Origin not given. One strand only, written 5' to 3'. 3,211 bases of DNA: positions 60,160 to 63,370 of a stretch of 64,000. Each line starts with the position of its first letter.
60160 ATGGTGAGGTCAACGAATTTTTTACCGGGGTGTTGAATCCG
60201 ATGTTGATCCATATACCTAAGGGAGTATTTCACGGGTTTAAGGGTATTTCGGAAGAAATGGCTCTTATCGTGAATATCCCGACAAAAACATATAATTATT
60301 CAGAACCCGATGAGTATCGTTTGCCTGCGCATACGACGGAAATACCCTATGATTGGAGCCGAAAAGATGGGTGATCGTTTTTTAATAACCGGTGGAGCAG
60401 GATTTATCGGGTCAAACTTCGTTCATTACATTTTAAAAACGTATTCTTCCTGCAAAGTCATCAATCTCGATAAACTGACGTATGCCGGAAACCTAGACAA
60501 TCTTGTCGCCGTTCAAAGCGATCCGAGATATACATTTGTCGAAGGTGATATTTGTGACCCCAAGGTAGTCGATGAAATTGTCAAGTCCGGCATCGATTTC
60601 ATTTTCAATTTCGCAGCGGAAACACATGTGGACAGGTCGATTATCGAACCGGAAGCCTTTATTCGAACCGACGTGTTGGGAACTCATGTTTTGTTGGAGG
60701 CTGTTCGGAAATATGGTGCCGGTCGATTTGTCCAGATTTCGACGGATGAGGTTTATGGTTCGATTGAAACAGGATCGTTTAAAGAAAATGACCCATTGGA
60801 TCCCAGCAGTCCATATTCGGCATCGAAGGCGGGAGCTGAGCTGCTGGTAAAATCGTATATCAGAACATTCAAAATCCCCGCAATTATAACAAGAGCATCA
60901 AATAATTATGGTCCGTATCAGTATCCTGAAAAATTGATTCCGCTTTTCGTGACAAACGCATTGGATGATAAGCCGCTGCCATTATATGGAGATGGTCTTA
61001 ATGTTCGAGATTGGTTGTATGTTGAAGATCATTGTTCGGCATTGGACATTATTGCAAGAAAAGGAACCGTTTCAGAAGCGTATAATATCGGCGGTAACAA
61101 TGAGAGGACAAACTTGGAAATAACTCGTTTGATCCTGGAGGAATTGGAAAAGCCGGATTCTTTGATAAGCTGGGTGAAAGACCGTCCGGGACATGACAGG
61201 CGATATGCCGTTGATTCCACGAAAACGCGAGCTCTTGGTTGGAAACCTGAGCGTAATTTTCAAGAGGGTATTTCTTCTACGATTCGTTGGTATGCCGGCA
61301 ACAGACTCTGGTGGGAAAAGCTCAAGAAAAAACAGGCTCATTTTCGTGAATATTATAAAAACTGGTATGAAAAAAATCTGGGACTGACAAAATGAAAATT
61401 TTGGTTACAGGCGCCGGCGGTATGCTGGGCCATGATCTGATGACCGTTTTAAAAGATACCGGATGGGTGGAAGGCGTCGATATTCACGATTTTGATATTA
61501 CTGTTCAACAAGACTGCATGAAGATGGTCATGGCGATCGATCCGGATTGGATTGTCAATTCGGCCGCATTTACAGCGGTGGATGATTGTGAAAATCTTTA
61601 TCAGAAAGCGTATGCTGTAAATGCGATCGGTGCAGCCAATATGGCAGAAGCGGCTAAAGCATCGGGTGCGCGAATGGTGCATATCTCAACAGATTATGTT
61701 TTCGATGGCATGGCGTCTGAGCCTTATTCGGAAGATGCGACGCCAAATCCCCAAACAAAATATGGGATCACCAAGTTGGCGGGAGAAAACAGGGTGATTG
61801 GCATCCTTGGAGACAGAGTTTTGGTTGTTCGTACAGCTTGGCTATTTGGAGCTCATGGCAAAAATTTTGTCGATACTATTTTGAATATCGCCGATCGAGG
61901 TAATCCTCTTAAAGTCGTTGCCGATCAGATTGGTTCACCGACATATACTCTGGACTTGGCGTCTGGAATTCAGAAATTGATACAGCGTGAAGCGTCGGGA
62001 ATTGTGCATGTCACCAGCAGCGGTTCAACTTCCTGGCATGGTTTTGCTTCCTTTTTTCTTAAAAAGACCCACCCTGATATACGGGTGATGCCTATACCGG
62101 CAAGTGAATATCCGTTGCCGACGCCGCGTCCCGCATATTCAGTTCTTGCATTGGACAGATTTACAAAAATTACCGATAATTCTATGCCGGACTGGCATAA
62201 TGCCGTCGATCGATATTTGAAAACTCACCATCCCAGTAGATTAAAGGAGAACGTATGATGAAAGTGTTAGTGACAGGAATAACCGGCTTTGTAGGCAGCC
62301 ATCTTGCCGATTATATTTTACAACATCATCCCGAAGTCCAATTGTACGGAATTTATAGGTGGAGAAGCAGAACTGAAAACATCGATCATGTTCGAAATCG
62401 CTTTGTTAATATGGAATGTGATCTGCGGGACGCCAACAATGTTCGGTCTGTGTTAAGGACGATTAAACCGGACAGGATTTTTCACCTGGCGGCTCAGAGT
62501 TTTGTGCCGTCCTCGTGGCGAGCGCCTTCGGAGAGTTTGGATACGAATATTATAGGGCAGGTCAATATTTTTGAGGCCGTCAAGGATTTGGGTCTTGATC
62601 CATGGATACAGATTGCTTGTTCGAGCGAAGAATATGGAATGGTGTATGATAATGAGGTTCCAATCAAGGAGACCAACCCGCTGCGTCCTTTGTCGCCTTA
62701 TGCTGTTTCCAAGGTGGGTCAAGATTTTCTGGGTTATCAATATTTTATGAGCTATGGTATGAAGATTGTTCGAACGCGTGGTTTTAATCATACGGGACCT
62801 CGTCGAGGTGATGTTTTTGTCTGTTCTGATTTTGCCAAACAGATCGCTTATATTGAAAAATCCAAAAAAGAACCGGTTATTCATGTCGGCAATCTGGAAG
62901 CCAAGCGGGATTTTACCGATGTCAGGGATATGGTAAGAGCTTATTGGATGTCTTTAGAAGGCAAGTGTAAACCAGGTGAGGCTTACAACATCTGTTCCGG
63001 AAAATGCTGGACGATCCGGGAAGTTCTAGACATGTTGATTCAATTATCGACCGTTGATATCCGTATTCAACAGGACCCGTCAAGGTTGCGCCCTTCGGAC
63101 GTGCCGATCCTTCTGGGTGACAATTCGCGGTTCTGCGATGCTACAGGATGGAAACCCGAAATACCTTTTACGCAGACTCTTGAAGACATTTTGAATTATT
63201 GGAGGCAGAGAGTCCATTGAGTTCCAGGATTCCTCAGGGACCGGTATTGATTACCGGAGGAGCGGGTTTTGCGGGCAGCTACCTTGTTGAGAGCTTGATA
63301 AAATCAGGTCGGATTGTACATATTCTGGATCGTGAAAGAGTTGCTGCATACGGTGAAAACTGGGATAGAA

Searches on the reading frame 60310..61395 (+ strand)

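Call 32: search_protein_families(library=ncbifam, proteins=[window:60310-61395:+], max_evalue=1e-10)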
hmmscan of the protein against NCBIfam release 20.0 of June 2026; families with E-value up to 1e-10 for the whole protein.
window:60310-61395:+ (361 aa): 16 families
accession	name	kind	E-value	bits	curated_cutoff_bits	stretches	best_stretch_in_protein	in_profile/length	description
TIGR01181.1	dTDP_gluc_dehyt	equivalog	1.7e-141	471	365.1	1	24-338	2-321/321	dTDP-glucose 4,6-dehydratase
NF007490.0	PRK10084.1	subfamily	9.9e-104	347.2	649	1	24-342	3-348/361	dTDP-glucose 4,6-dehydratase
NF007582.0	PRK10217.1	equivalog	1.5e-102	343.4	698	1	23-339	3-342/355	dTDP-glucose 4,6-dehydratase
TIGR04180.1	EDH_00030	hypoth_equivalog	5.8e-45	153.6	475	1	25-313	2-294/297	NAD-dependent 4,6-dehydratase LegB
TIGR01179.1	galE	equivalog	7.6e-35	120.3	262.3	1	24-329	2-326/332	UDP-glucose 4-epimerase GalE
TIGR02622.1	CDP_4_6_dhtase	equivalog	1.6e-30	106.4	278.45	1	22-330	5-332/352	CDP-glucose 4,6-dehydratase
NF011728.1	PRK15181.1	equivalog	8.8e-24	84.1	760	1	22-329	16-338/348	Vi polysaccharide biosynthesis UDP-N-acetylglucosaminuronic acid C-4 epimerase TviC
NF043036.1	ErythonDh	equivalog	9.3e-21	74.3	325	1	24-186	3-166/321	D-erythronate dehydrogenase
NF007956.0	PRK10675.1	subfamily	8.7e-20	71.1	394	1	23-329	2-330/338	UDP-glucose 4-epimerase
TIGR02197.1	heptose_epim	equivalog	8.3e-18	64.6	274.6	1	25-328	2-313/316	ADP-glyceromanno-heptose 6-epimerase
TIGR03466.1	HpnA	hypoth_equivalog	1.3e-17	63.7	367.65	1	24-264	3-232/327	hopanoid-associated sugar epimerase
TIGR01472.1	gmd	equivalog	3.1e-16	59.5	415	1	25-193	4-179/342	GDP-mannose 4,6-dehydratase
TIGR01214.1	rmlD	equivalog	4.3e-16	58.8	224.05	1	23-202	1-153/285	dTDP-4-dehydrorhamnose reductase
NF042422.1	oxyalk_red_OleD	equivalog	4e-12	46.1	580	1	23-281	2-252/329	2-alkyl-3-oxoalkanoate reductase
NF008872.0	PRK11908.1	equivalog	2.3e-11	43.3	294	0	23-275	3-267/349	bifunctional UDP-4-keto-pentose/UDP-xylose synthase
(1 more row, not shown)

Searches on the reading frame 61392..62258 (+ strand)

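Call 32: search_protein_families(library=ncbifam, proteins=[window:61392-62258:+], max_evalue=1e-10)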
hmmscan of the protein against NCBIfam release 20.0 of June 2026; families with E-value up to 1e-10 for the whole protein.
window:61392-62258:+ (288 aa): 2 families
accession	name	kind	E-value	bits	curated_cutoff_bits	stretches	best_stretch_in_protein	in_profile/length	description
TIGR01214.1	rmlD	equivalog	1.6e-90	303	224.05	1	2-278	1-284/285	dTDP-4-dehydrorhamnose reductase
NF007440.0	PRK09987.1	equivalog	4.7e-50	170.6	308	1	1-277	1-291/299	dTDP-4-dehydrorhamnose reductase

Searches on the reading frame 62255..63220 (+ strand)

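Call 32: search_protein_families(library=ncbifam, proteins=[window:62255-63220:+], max_evalue=1e-10)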
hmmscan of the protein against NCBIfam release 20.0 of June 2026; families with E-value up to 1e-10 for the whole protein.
window:62255-63220:+ (321 aa): 13 families
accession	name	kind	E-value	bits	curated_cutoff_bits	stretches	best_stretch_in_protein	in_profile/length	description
TIGR04180.1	EDH_00030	hypoth_equivalog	2.1e-52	178.1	475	1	4-302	1-295/297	NAD-dependent 4,6-dehydratase LegB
TIGR01472.1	gmd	equivalog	1.3e-50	172.5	415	1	4-314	3-336/342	GDP-mannose 4,6-dehydratase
TIGR01181.1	dTDP_gluc_dehyt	equivalog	4.3e-40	137.8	365.1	1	3-318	1-313/321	dTDP-glucose 4,6-dehydratase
TIGR01179.1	galE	equivalog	1.2e-32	113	262.3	1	3-313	1-322/332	UDP-glucose 4-epimerase GalE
TIGR02622.1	CDP_4_6_dhtase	equivalog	2.3e-29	102.6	278.45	1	3-318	6-332/352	CDP-glucose 4,6-dehydratase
NF007582.0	PRK10217.1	equivalog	5.2e-21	75.1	698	1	1-250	1-255/355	dTDP-glucose 4,6-dehydratase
NF007490.0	PRK10084.1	subfamily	7.7e-21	74.5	649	1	2-261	1-280/361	dTDP-glucose 4,6-dehydratase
NF011728.1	PRK15181.1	equivalog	1.7e-16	60.1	760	1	3-257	17-274/348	Vi polysaccharide biosynthesis UDP-N-acetylglucosaminuronic acid C-4 epimerase TviC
NF008872.0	PRK11908.1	equivalog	1.1e-15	57.5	294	1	1-265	1-271/349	bifunctional UDP-4-keto-pentose/UDP-xylose synthase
TIGR03466.1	HpnA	hypoth_equivalog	8.2e-12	44.6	367.65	0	2-125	1-114/327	hopanoid-associated sugar epimerase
NF007956.0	PRK10675.1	subfamily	9.5e-12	44.7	394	1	2-228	1-235/338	UDP-glucose 4-epimerase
TIGR02197.1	heptose_epim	equivalog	9.5e-12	44.7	274.6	1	4-275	1-272/316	ADP-glyceromanno-heptose 6-epimerase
NF047922.1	GDPFucSynFcl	equivalog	2.2e-11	43.7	500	1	52-316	34-301/308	GDP-L-fucose synthase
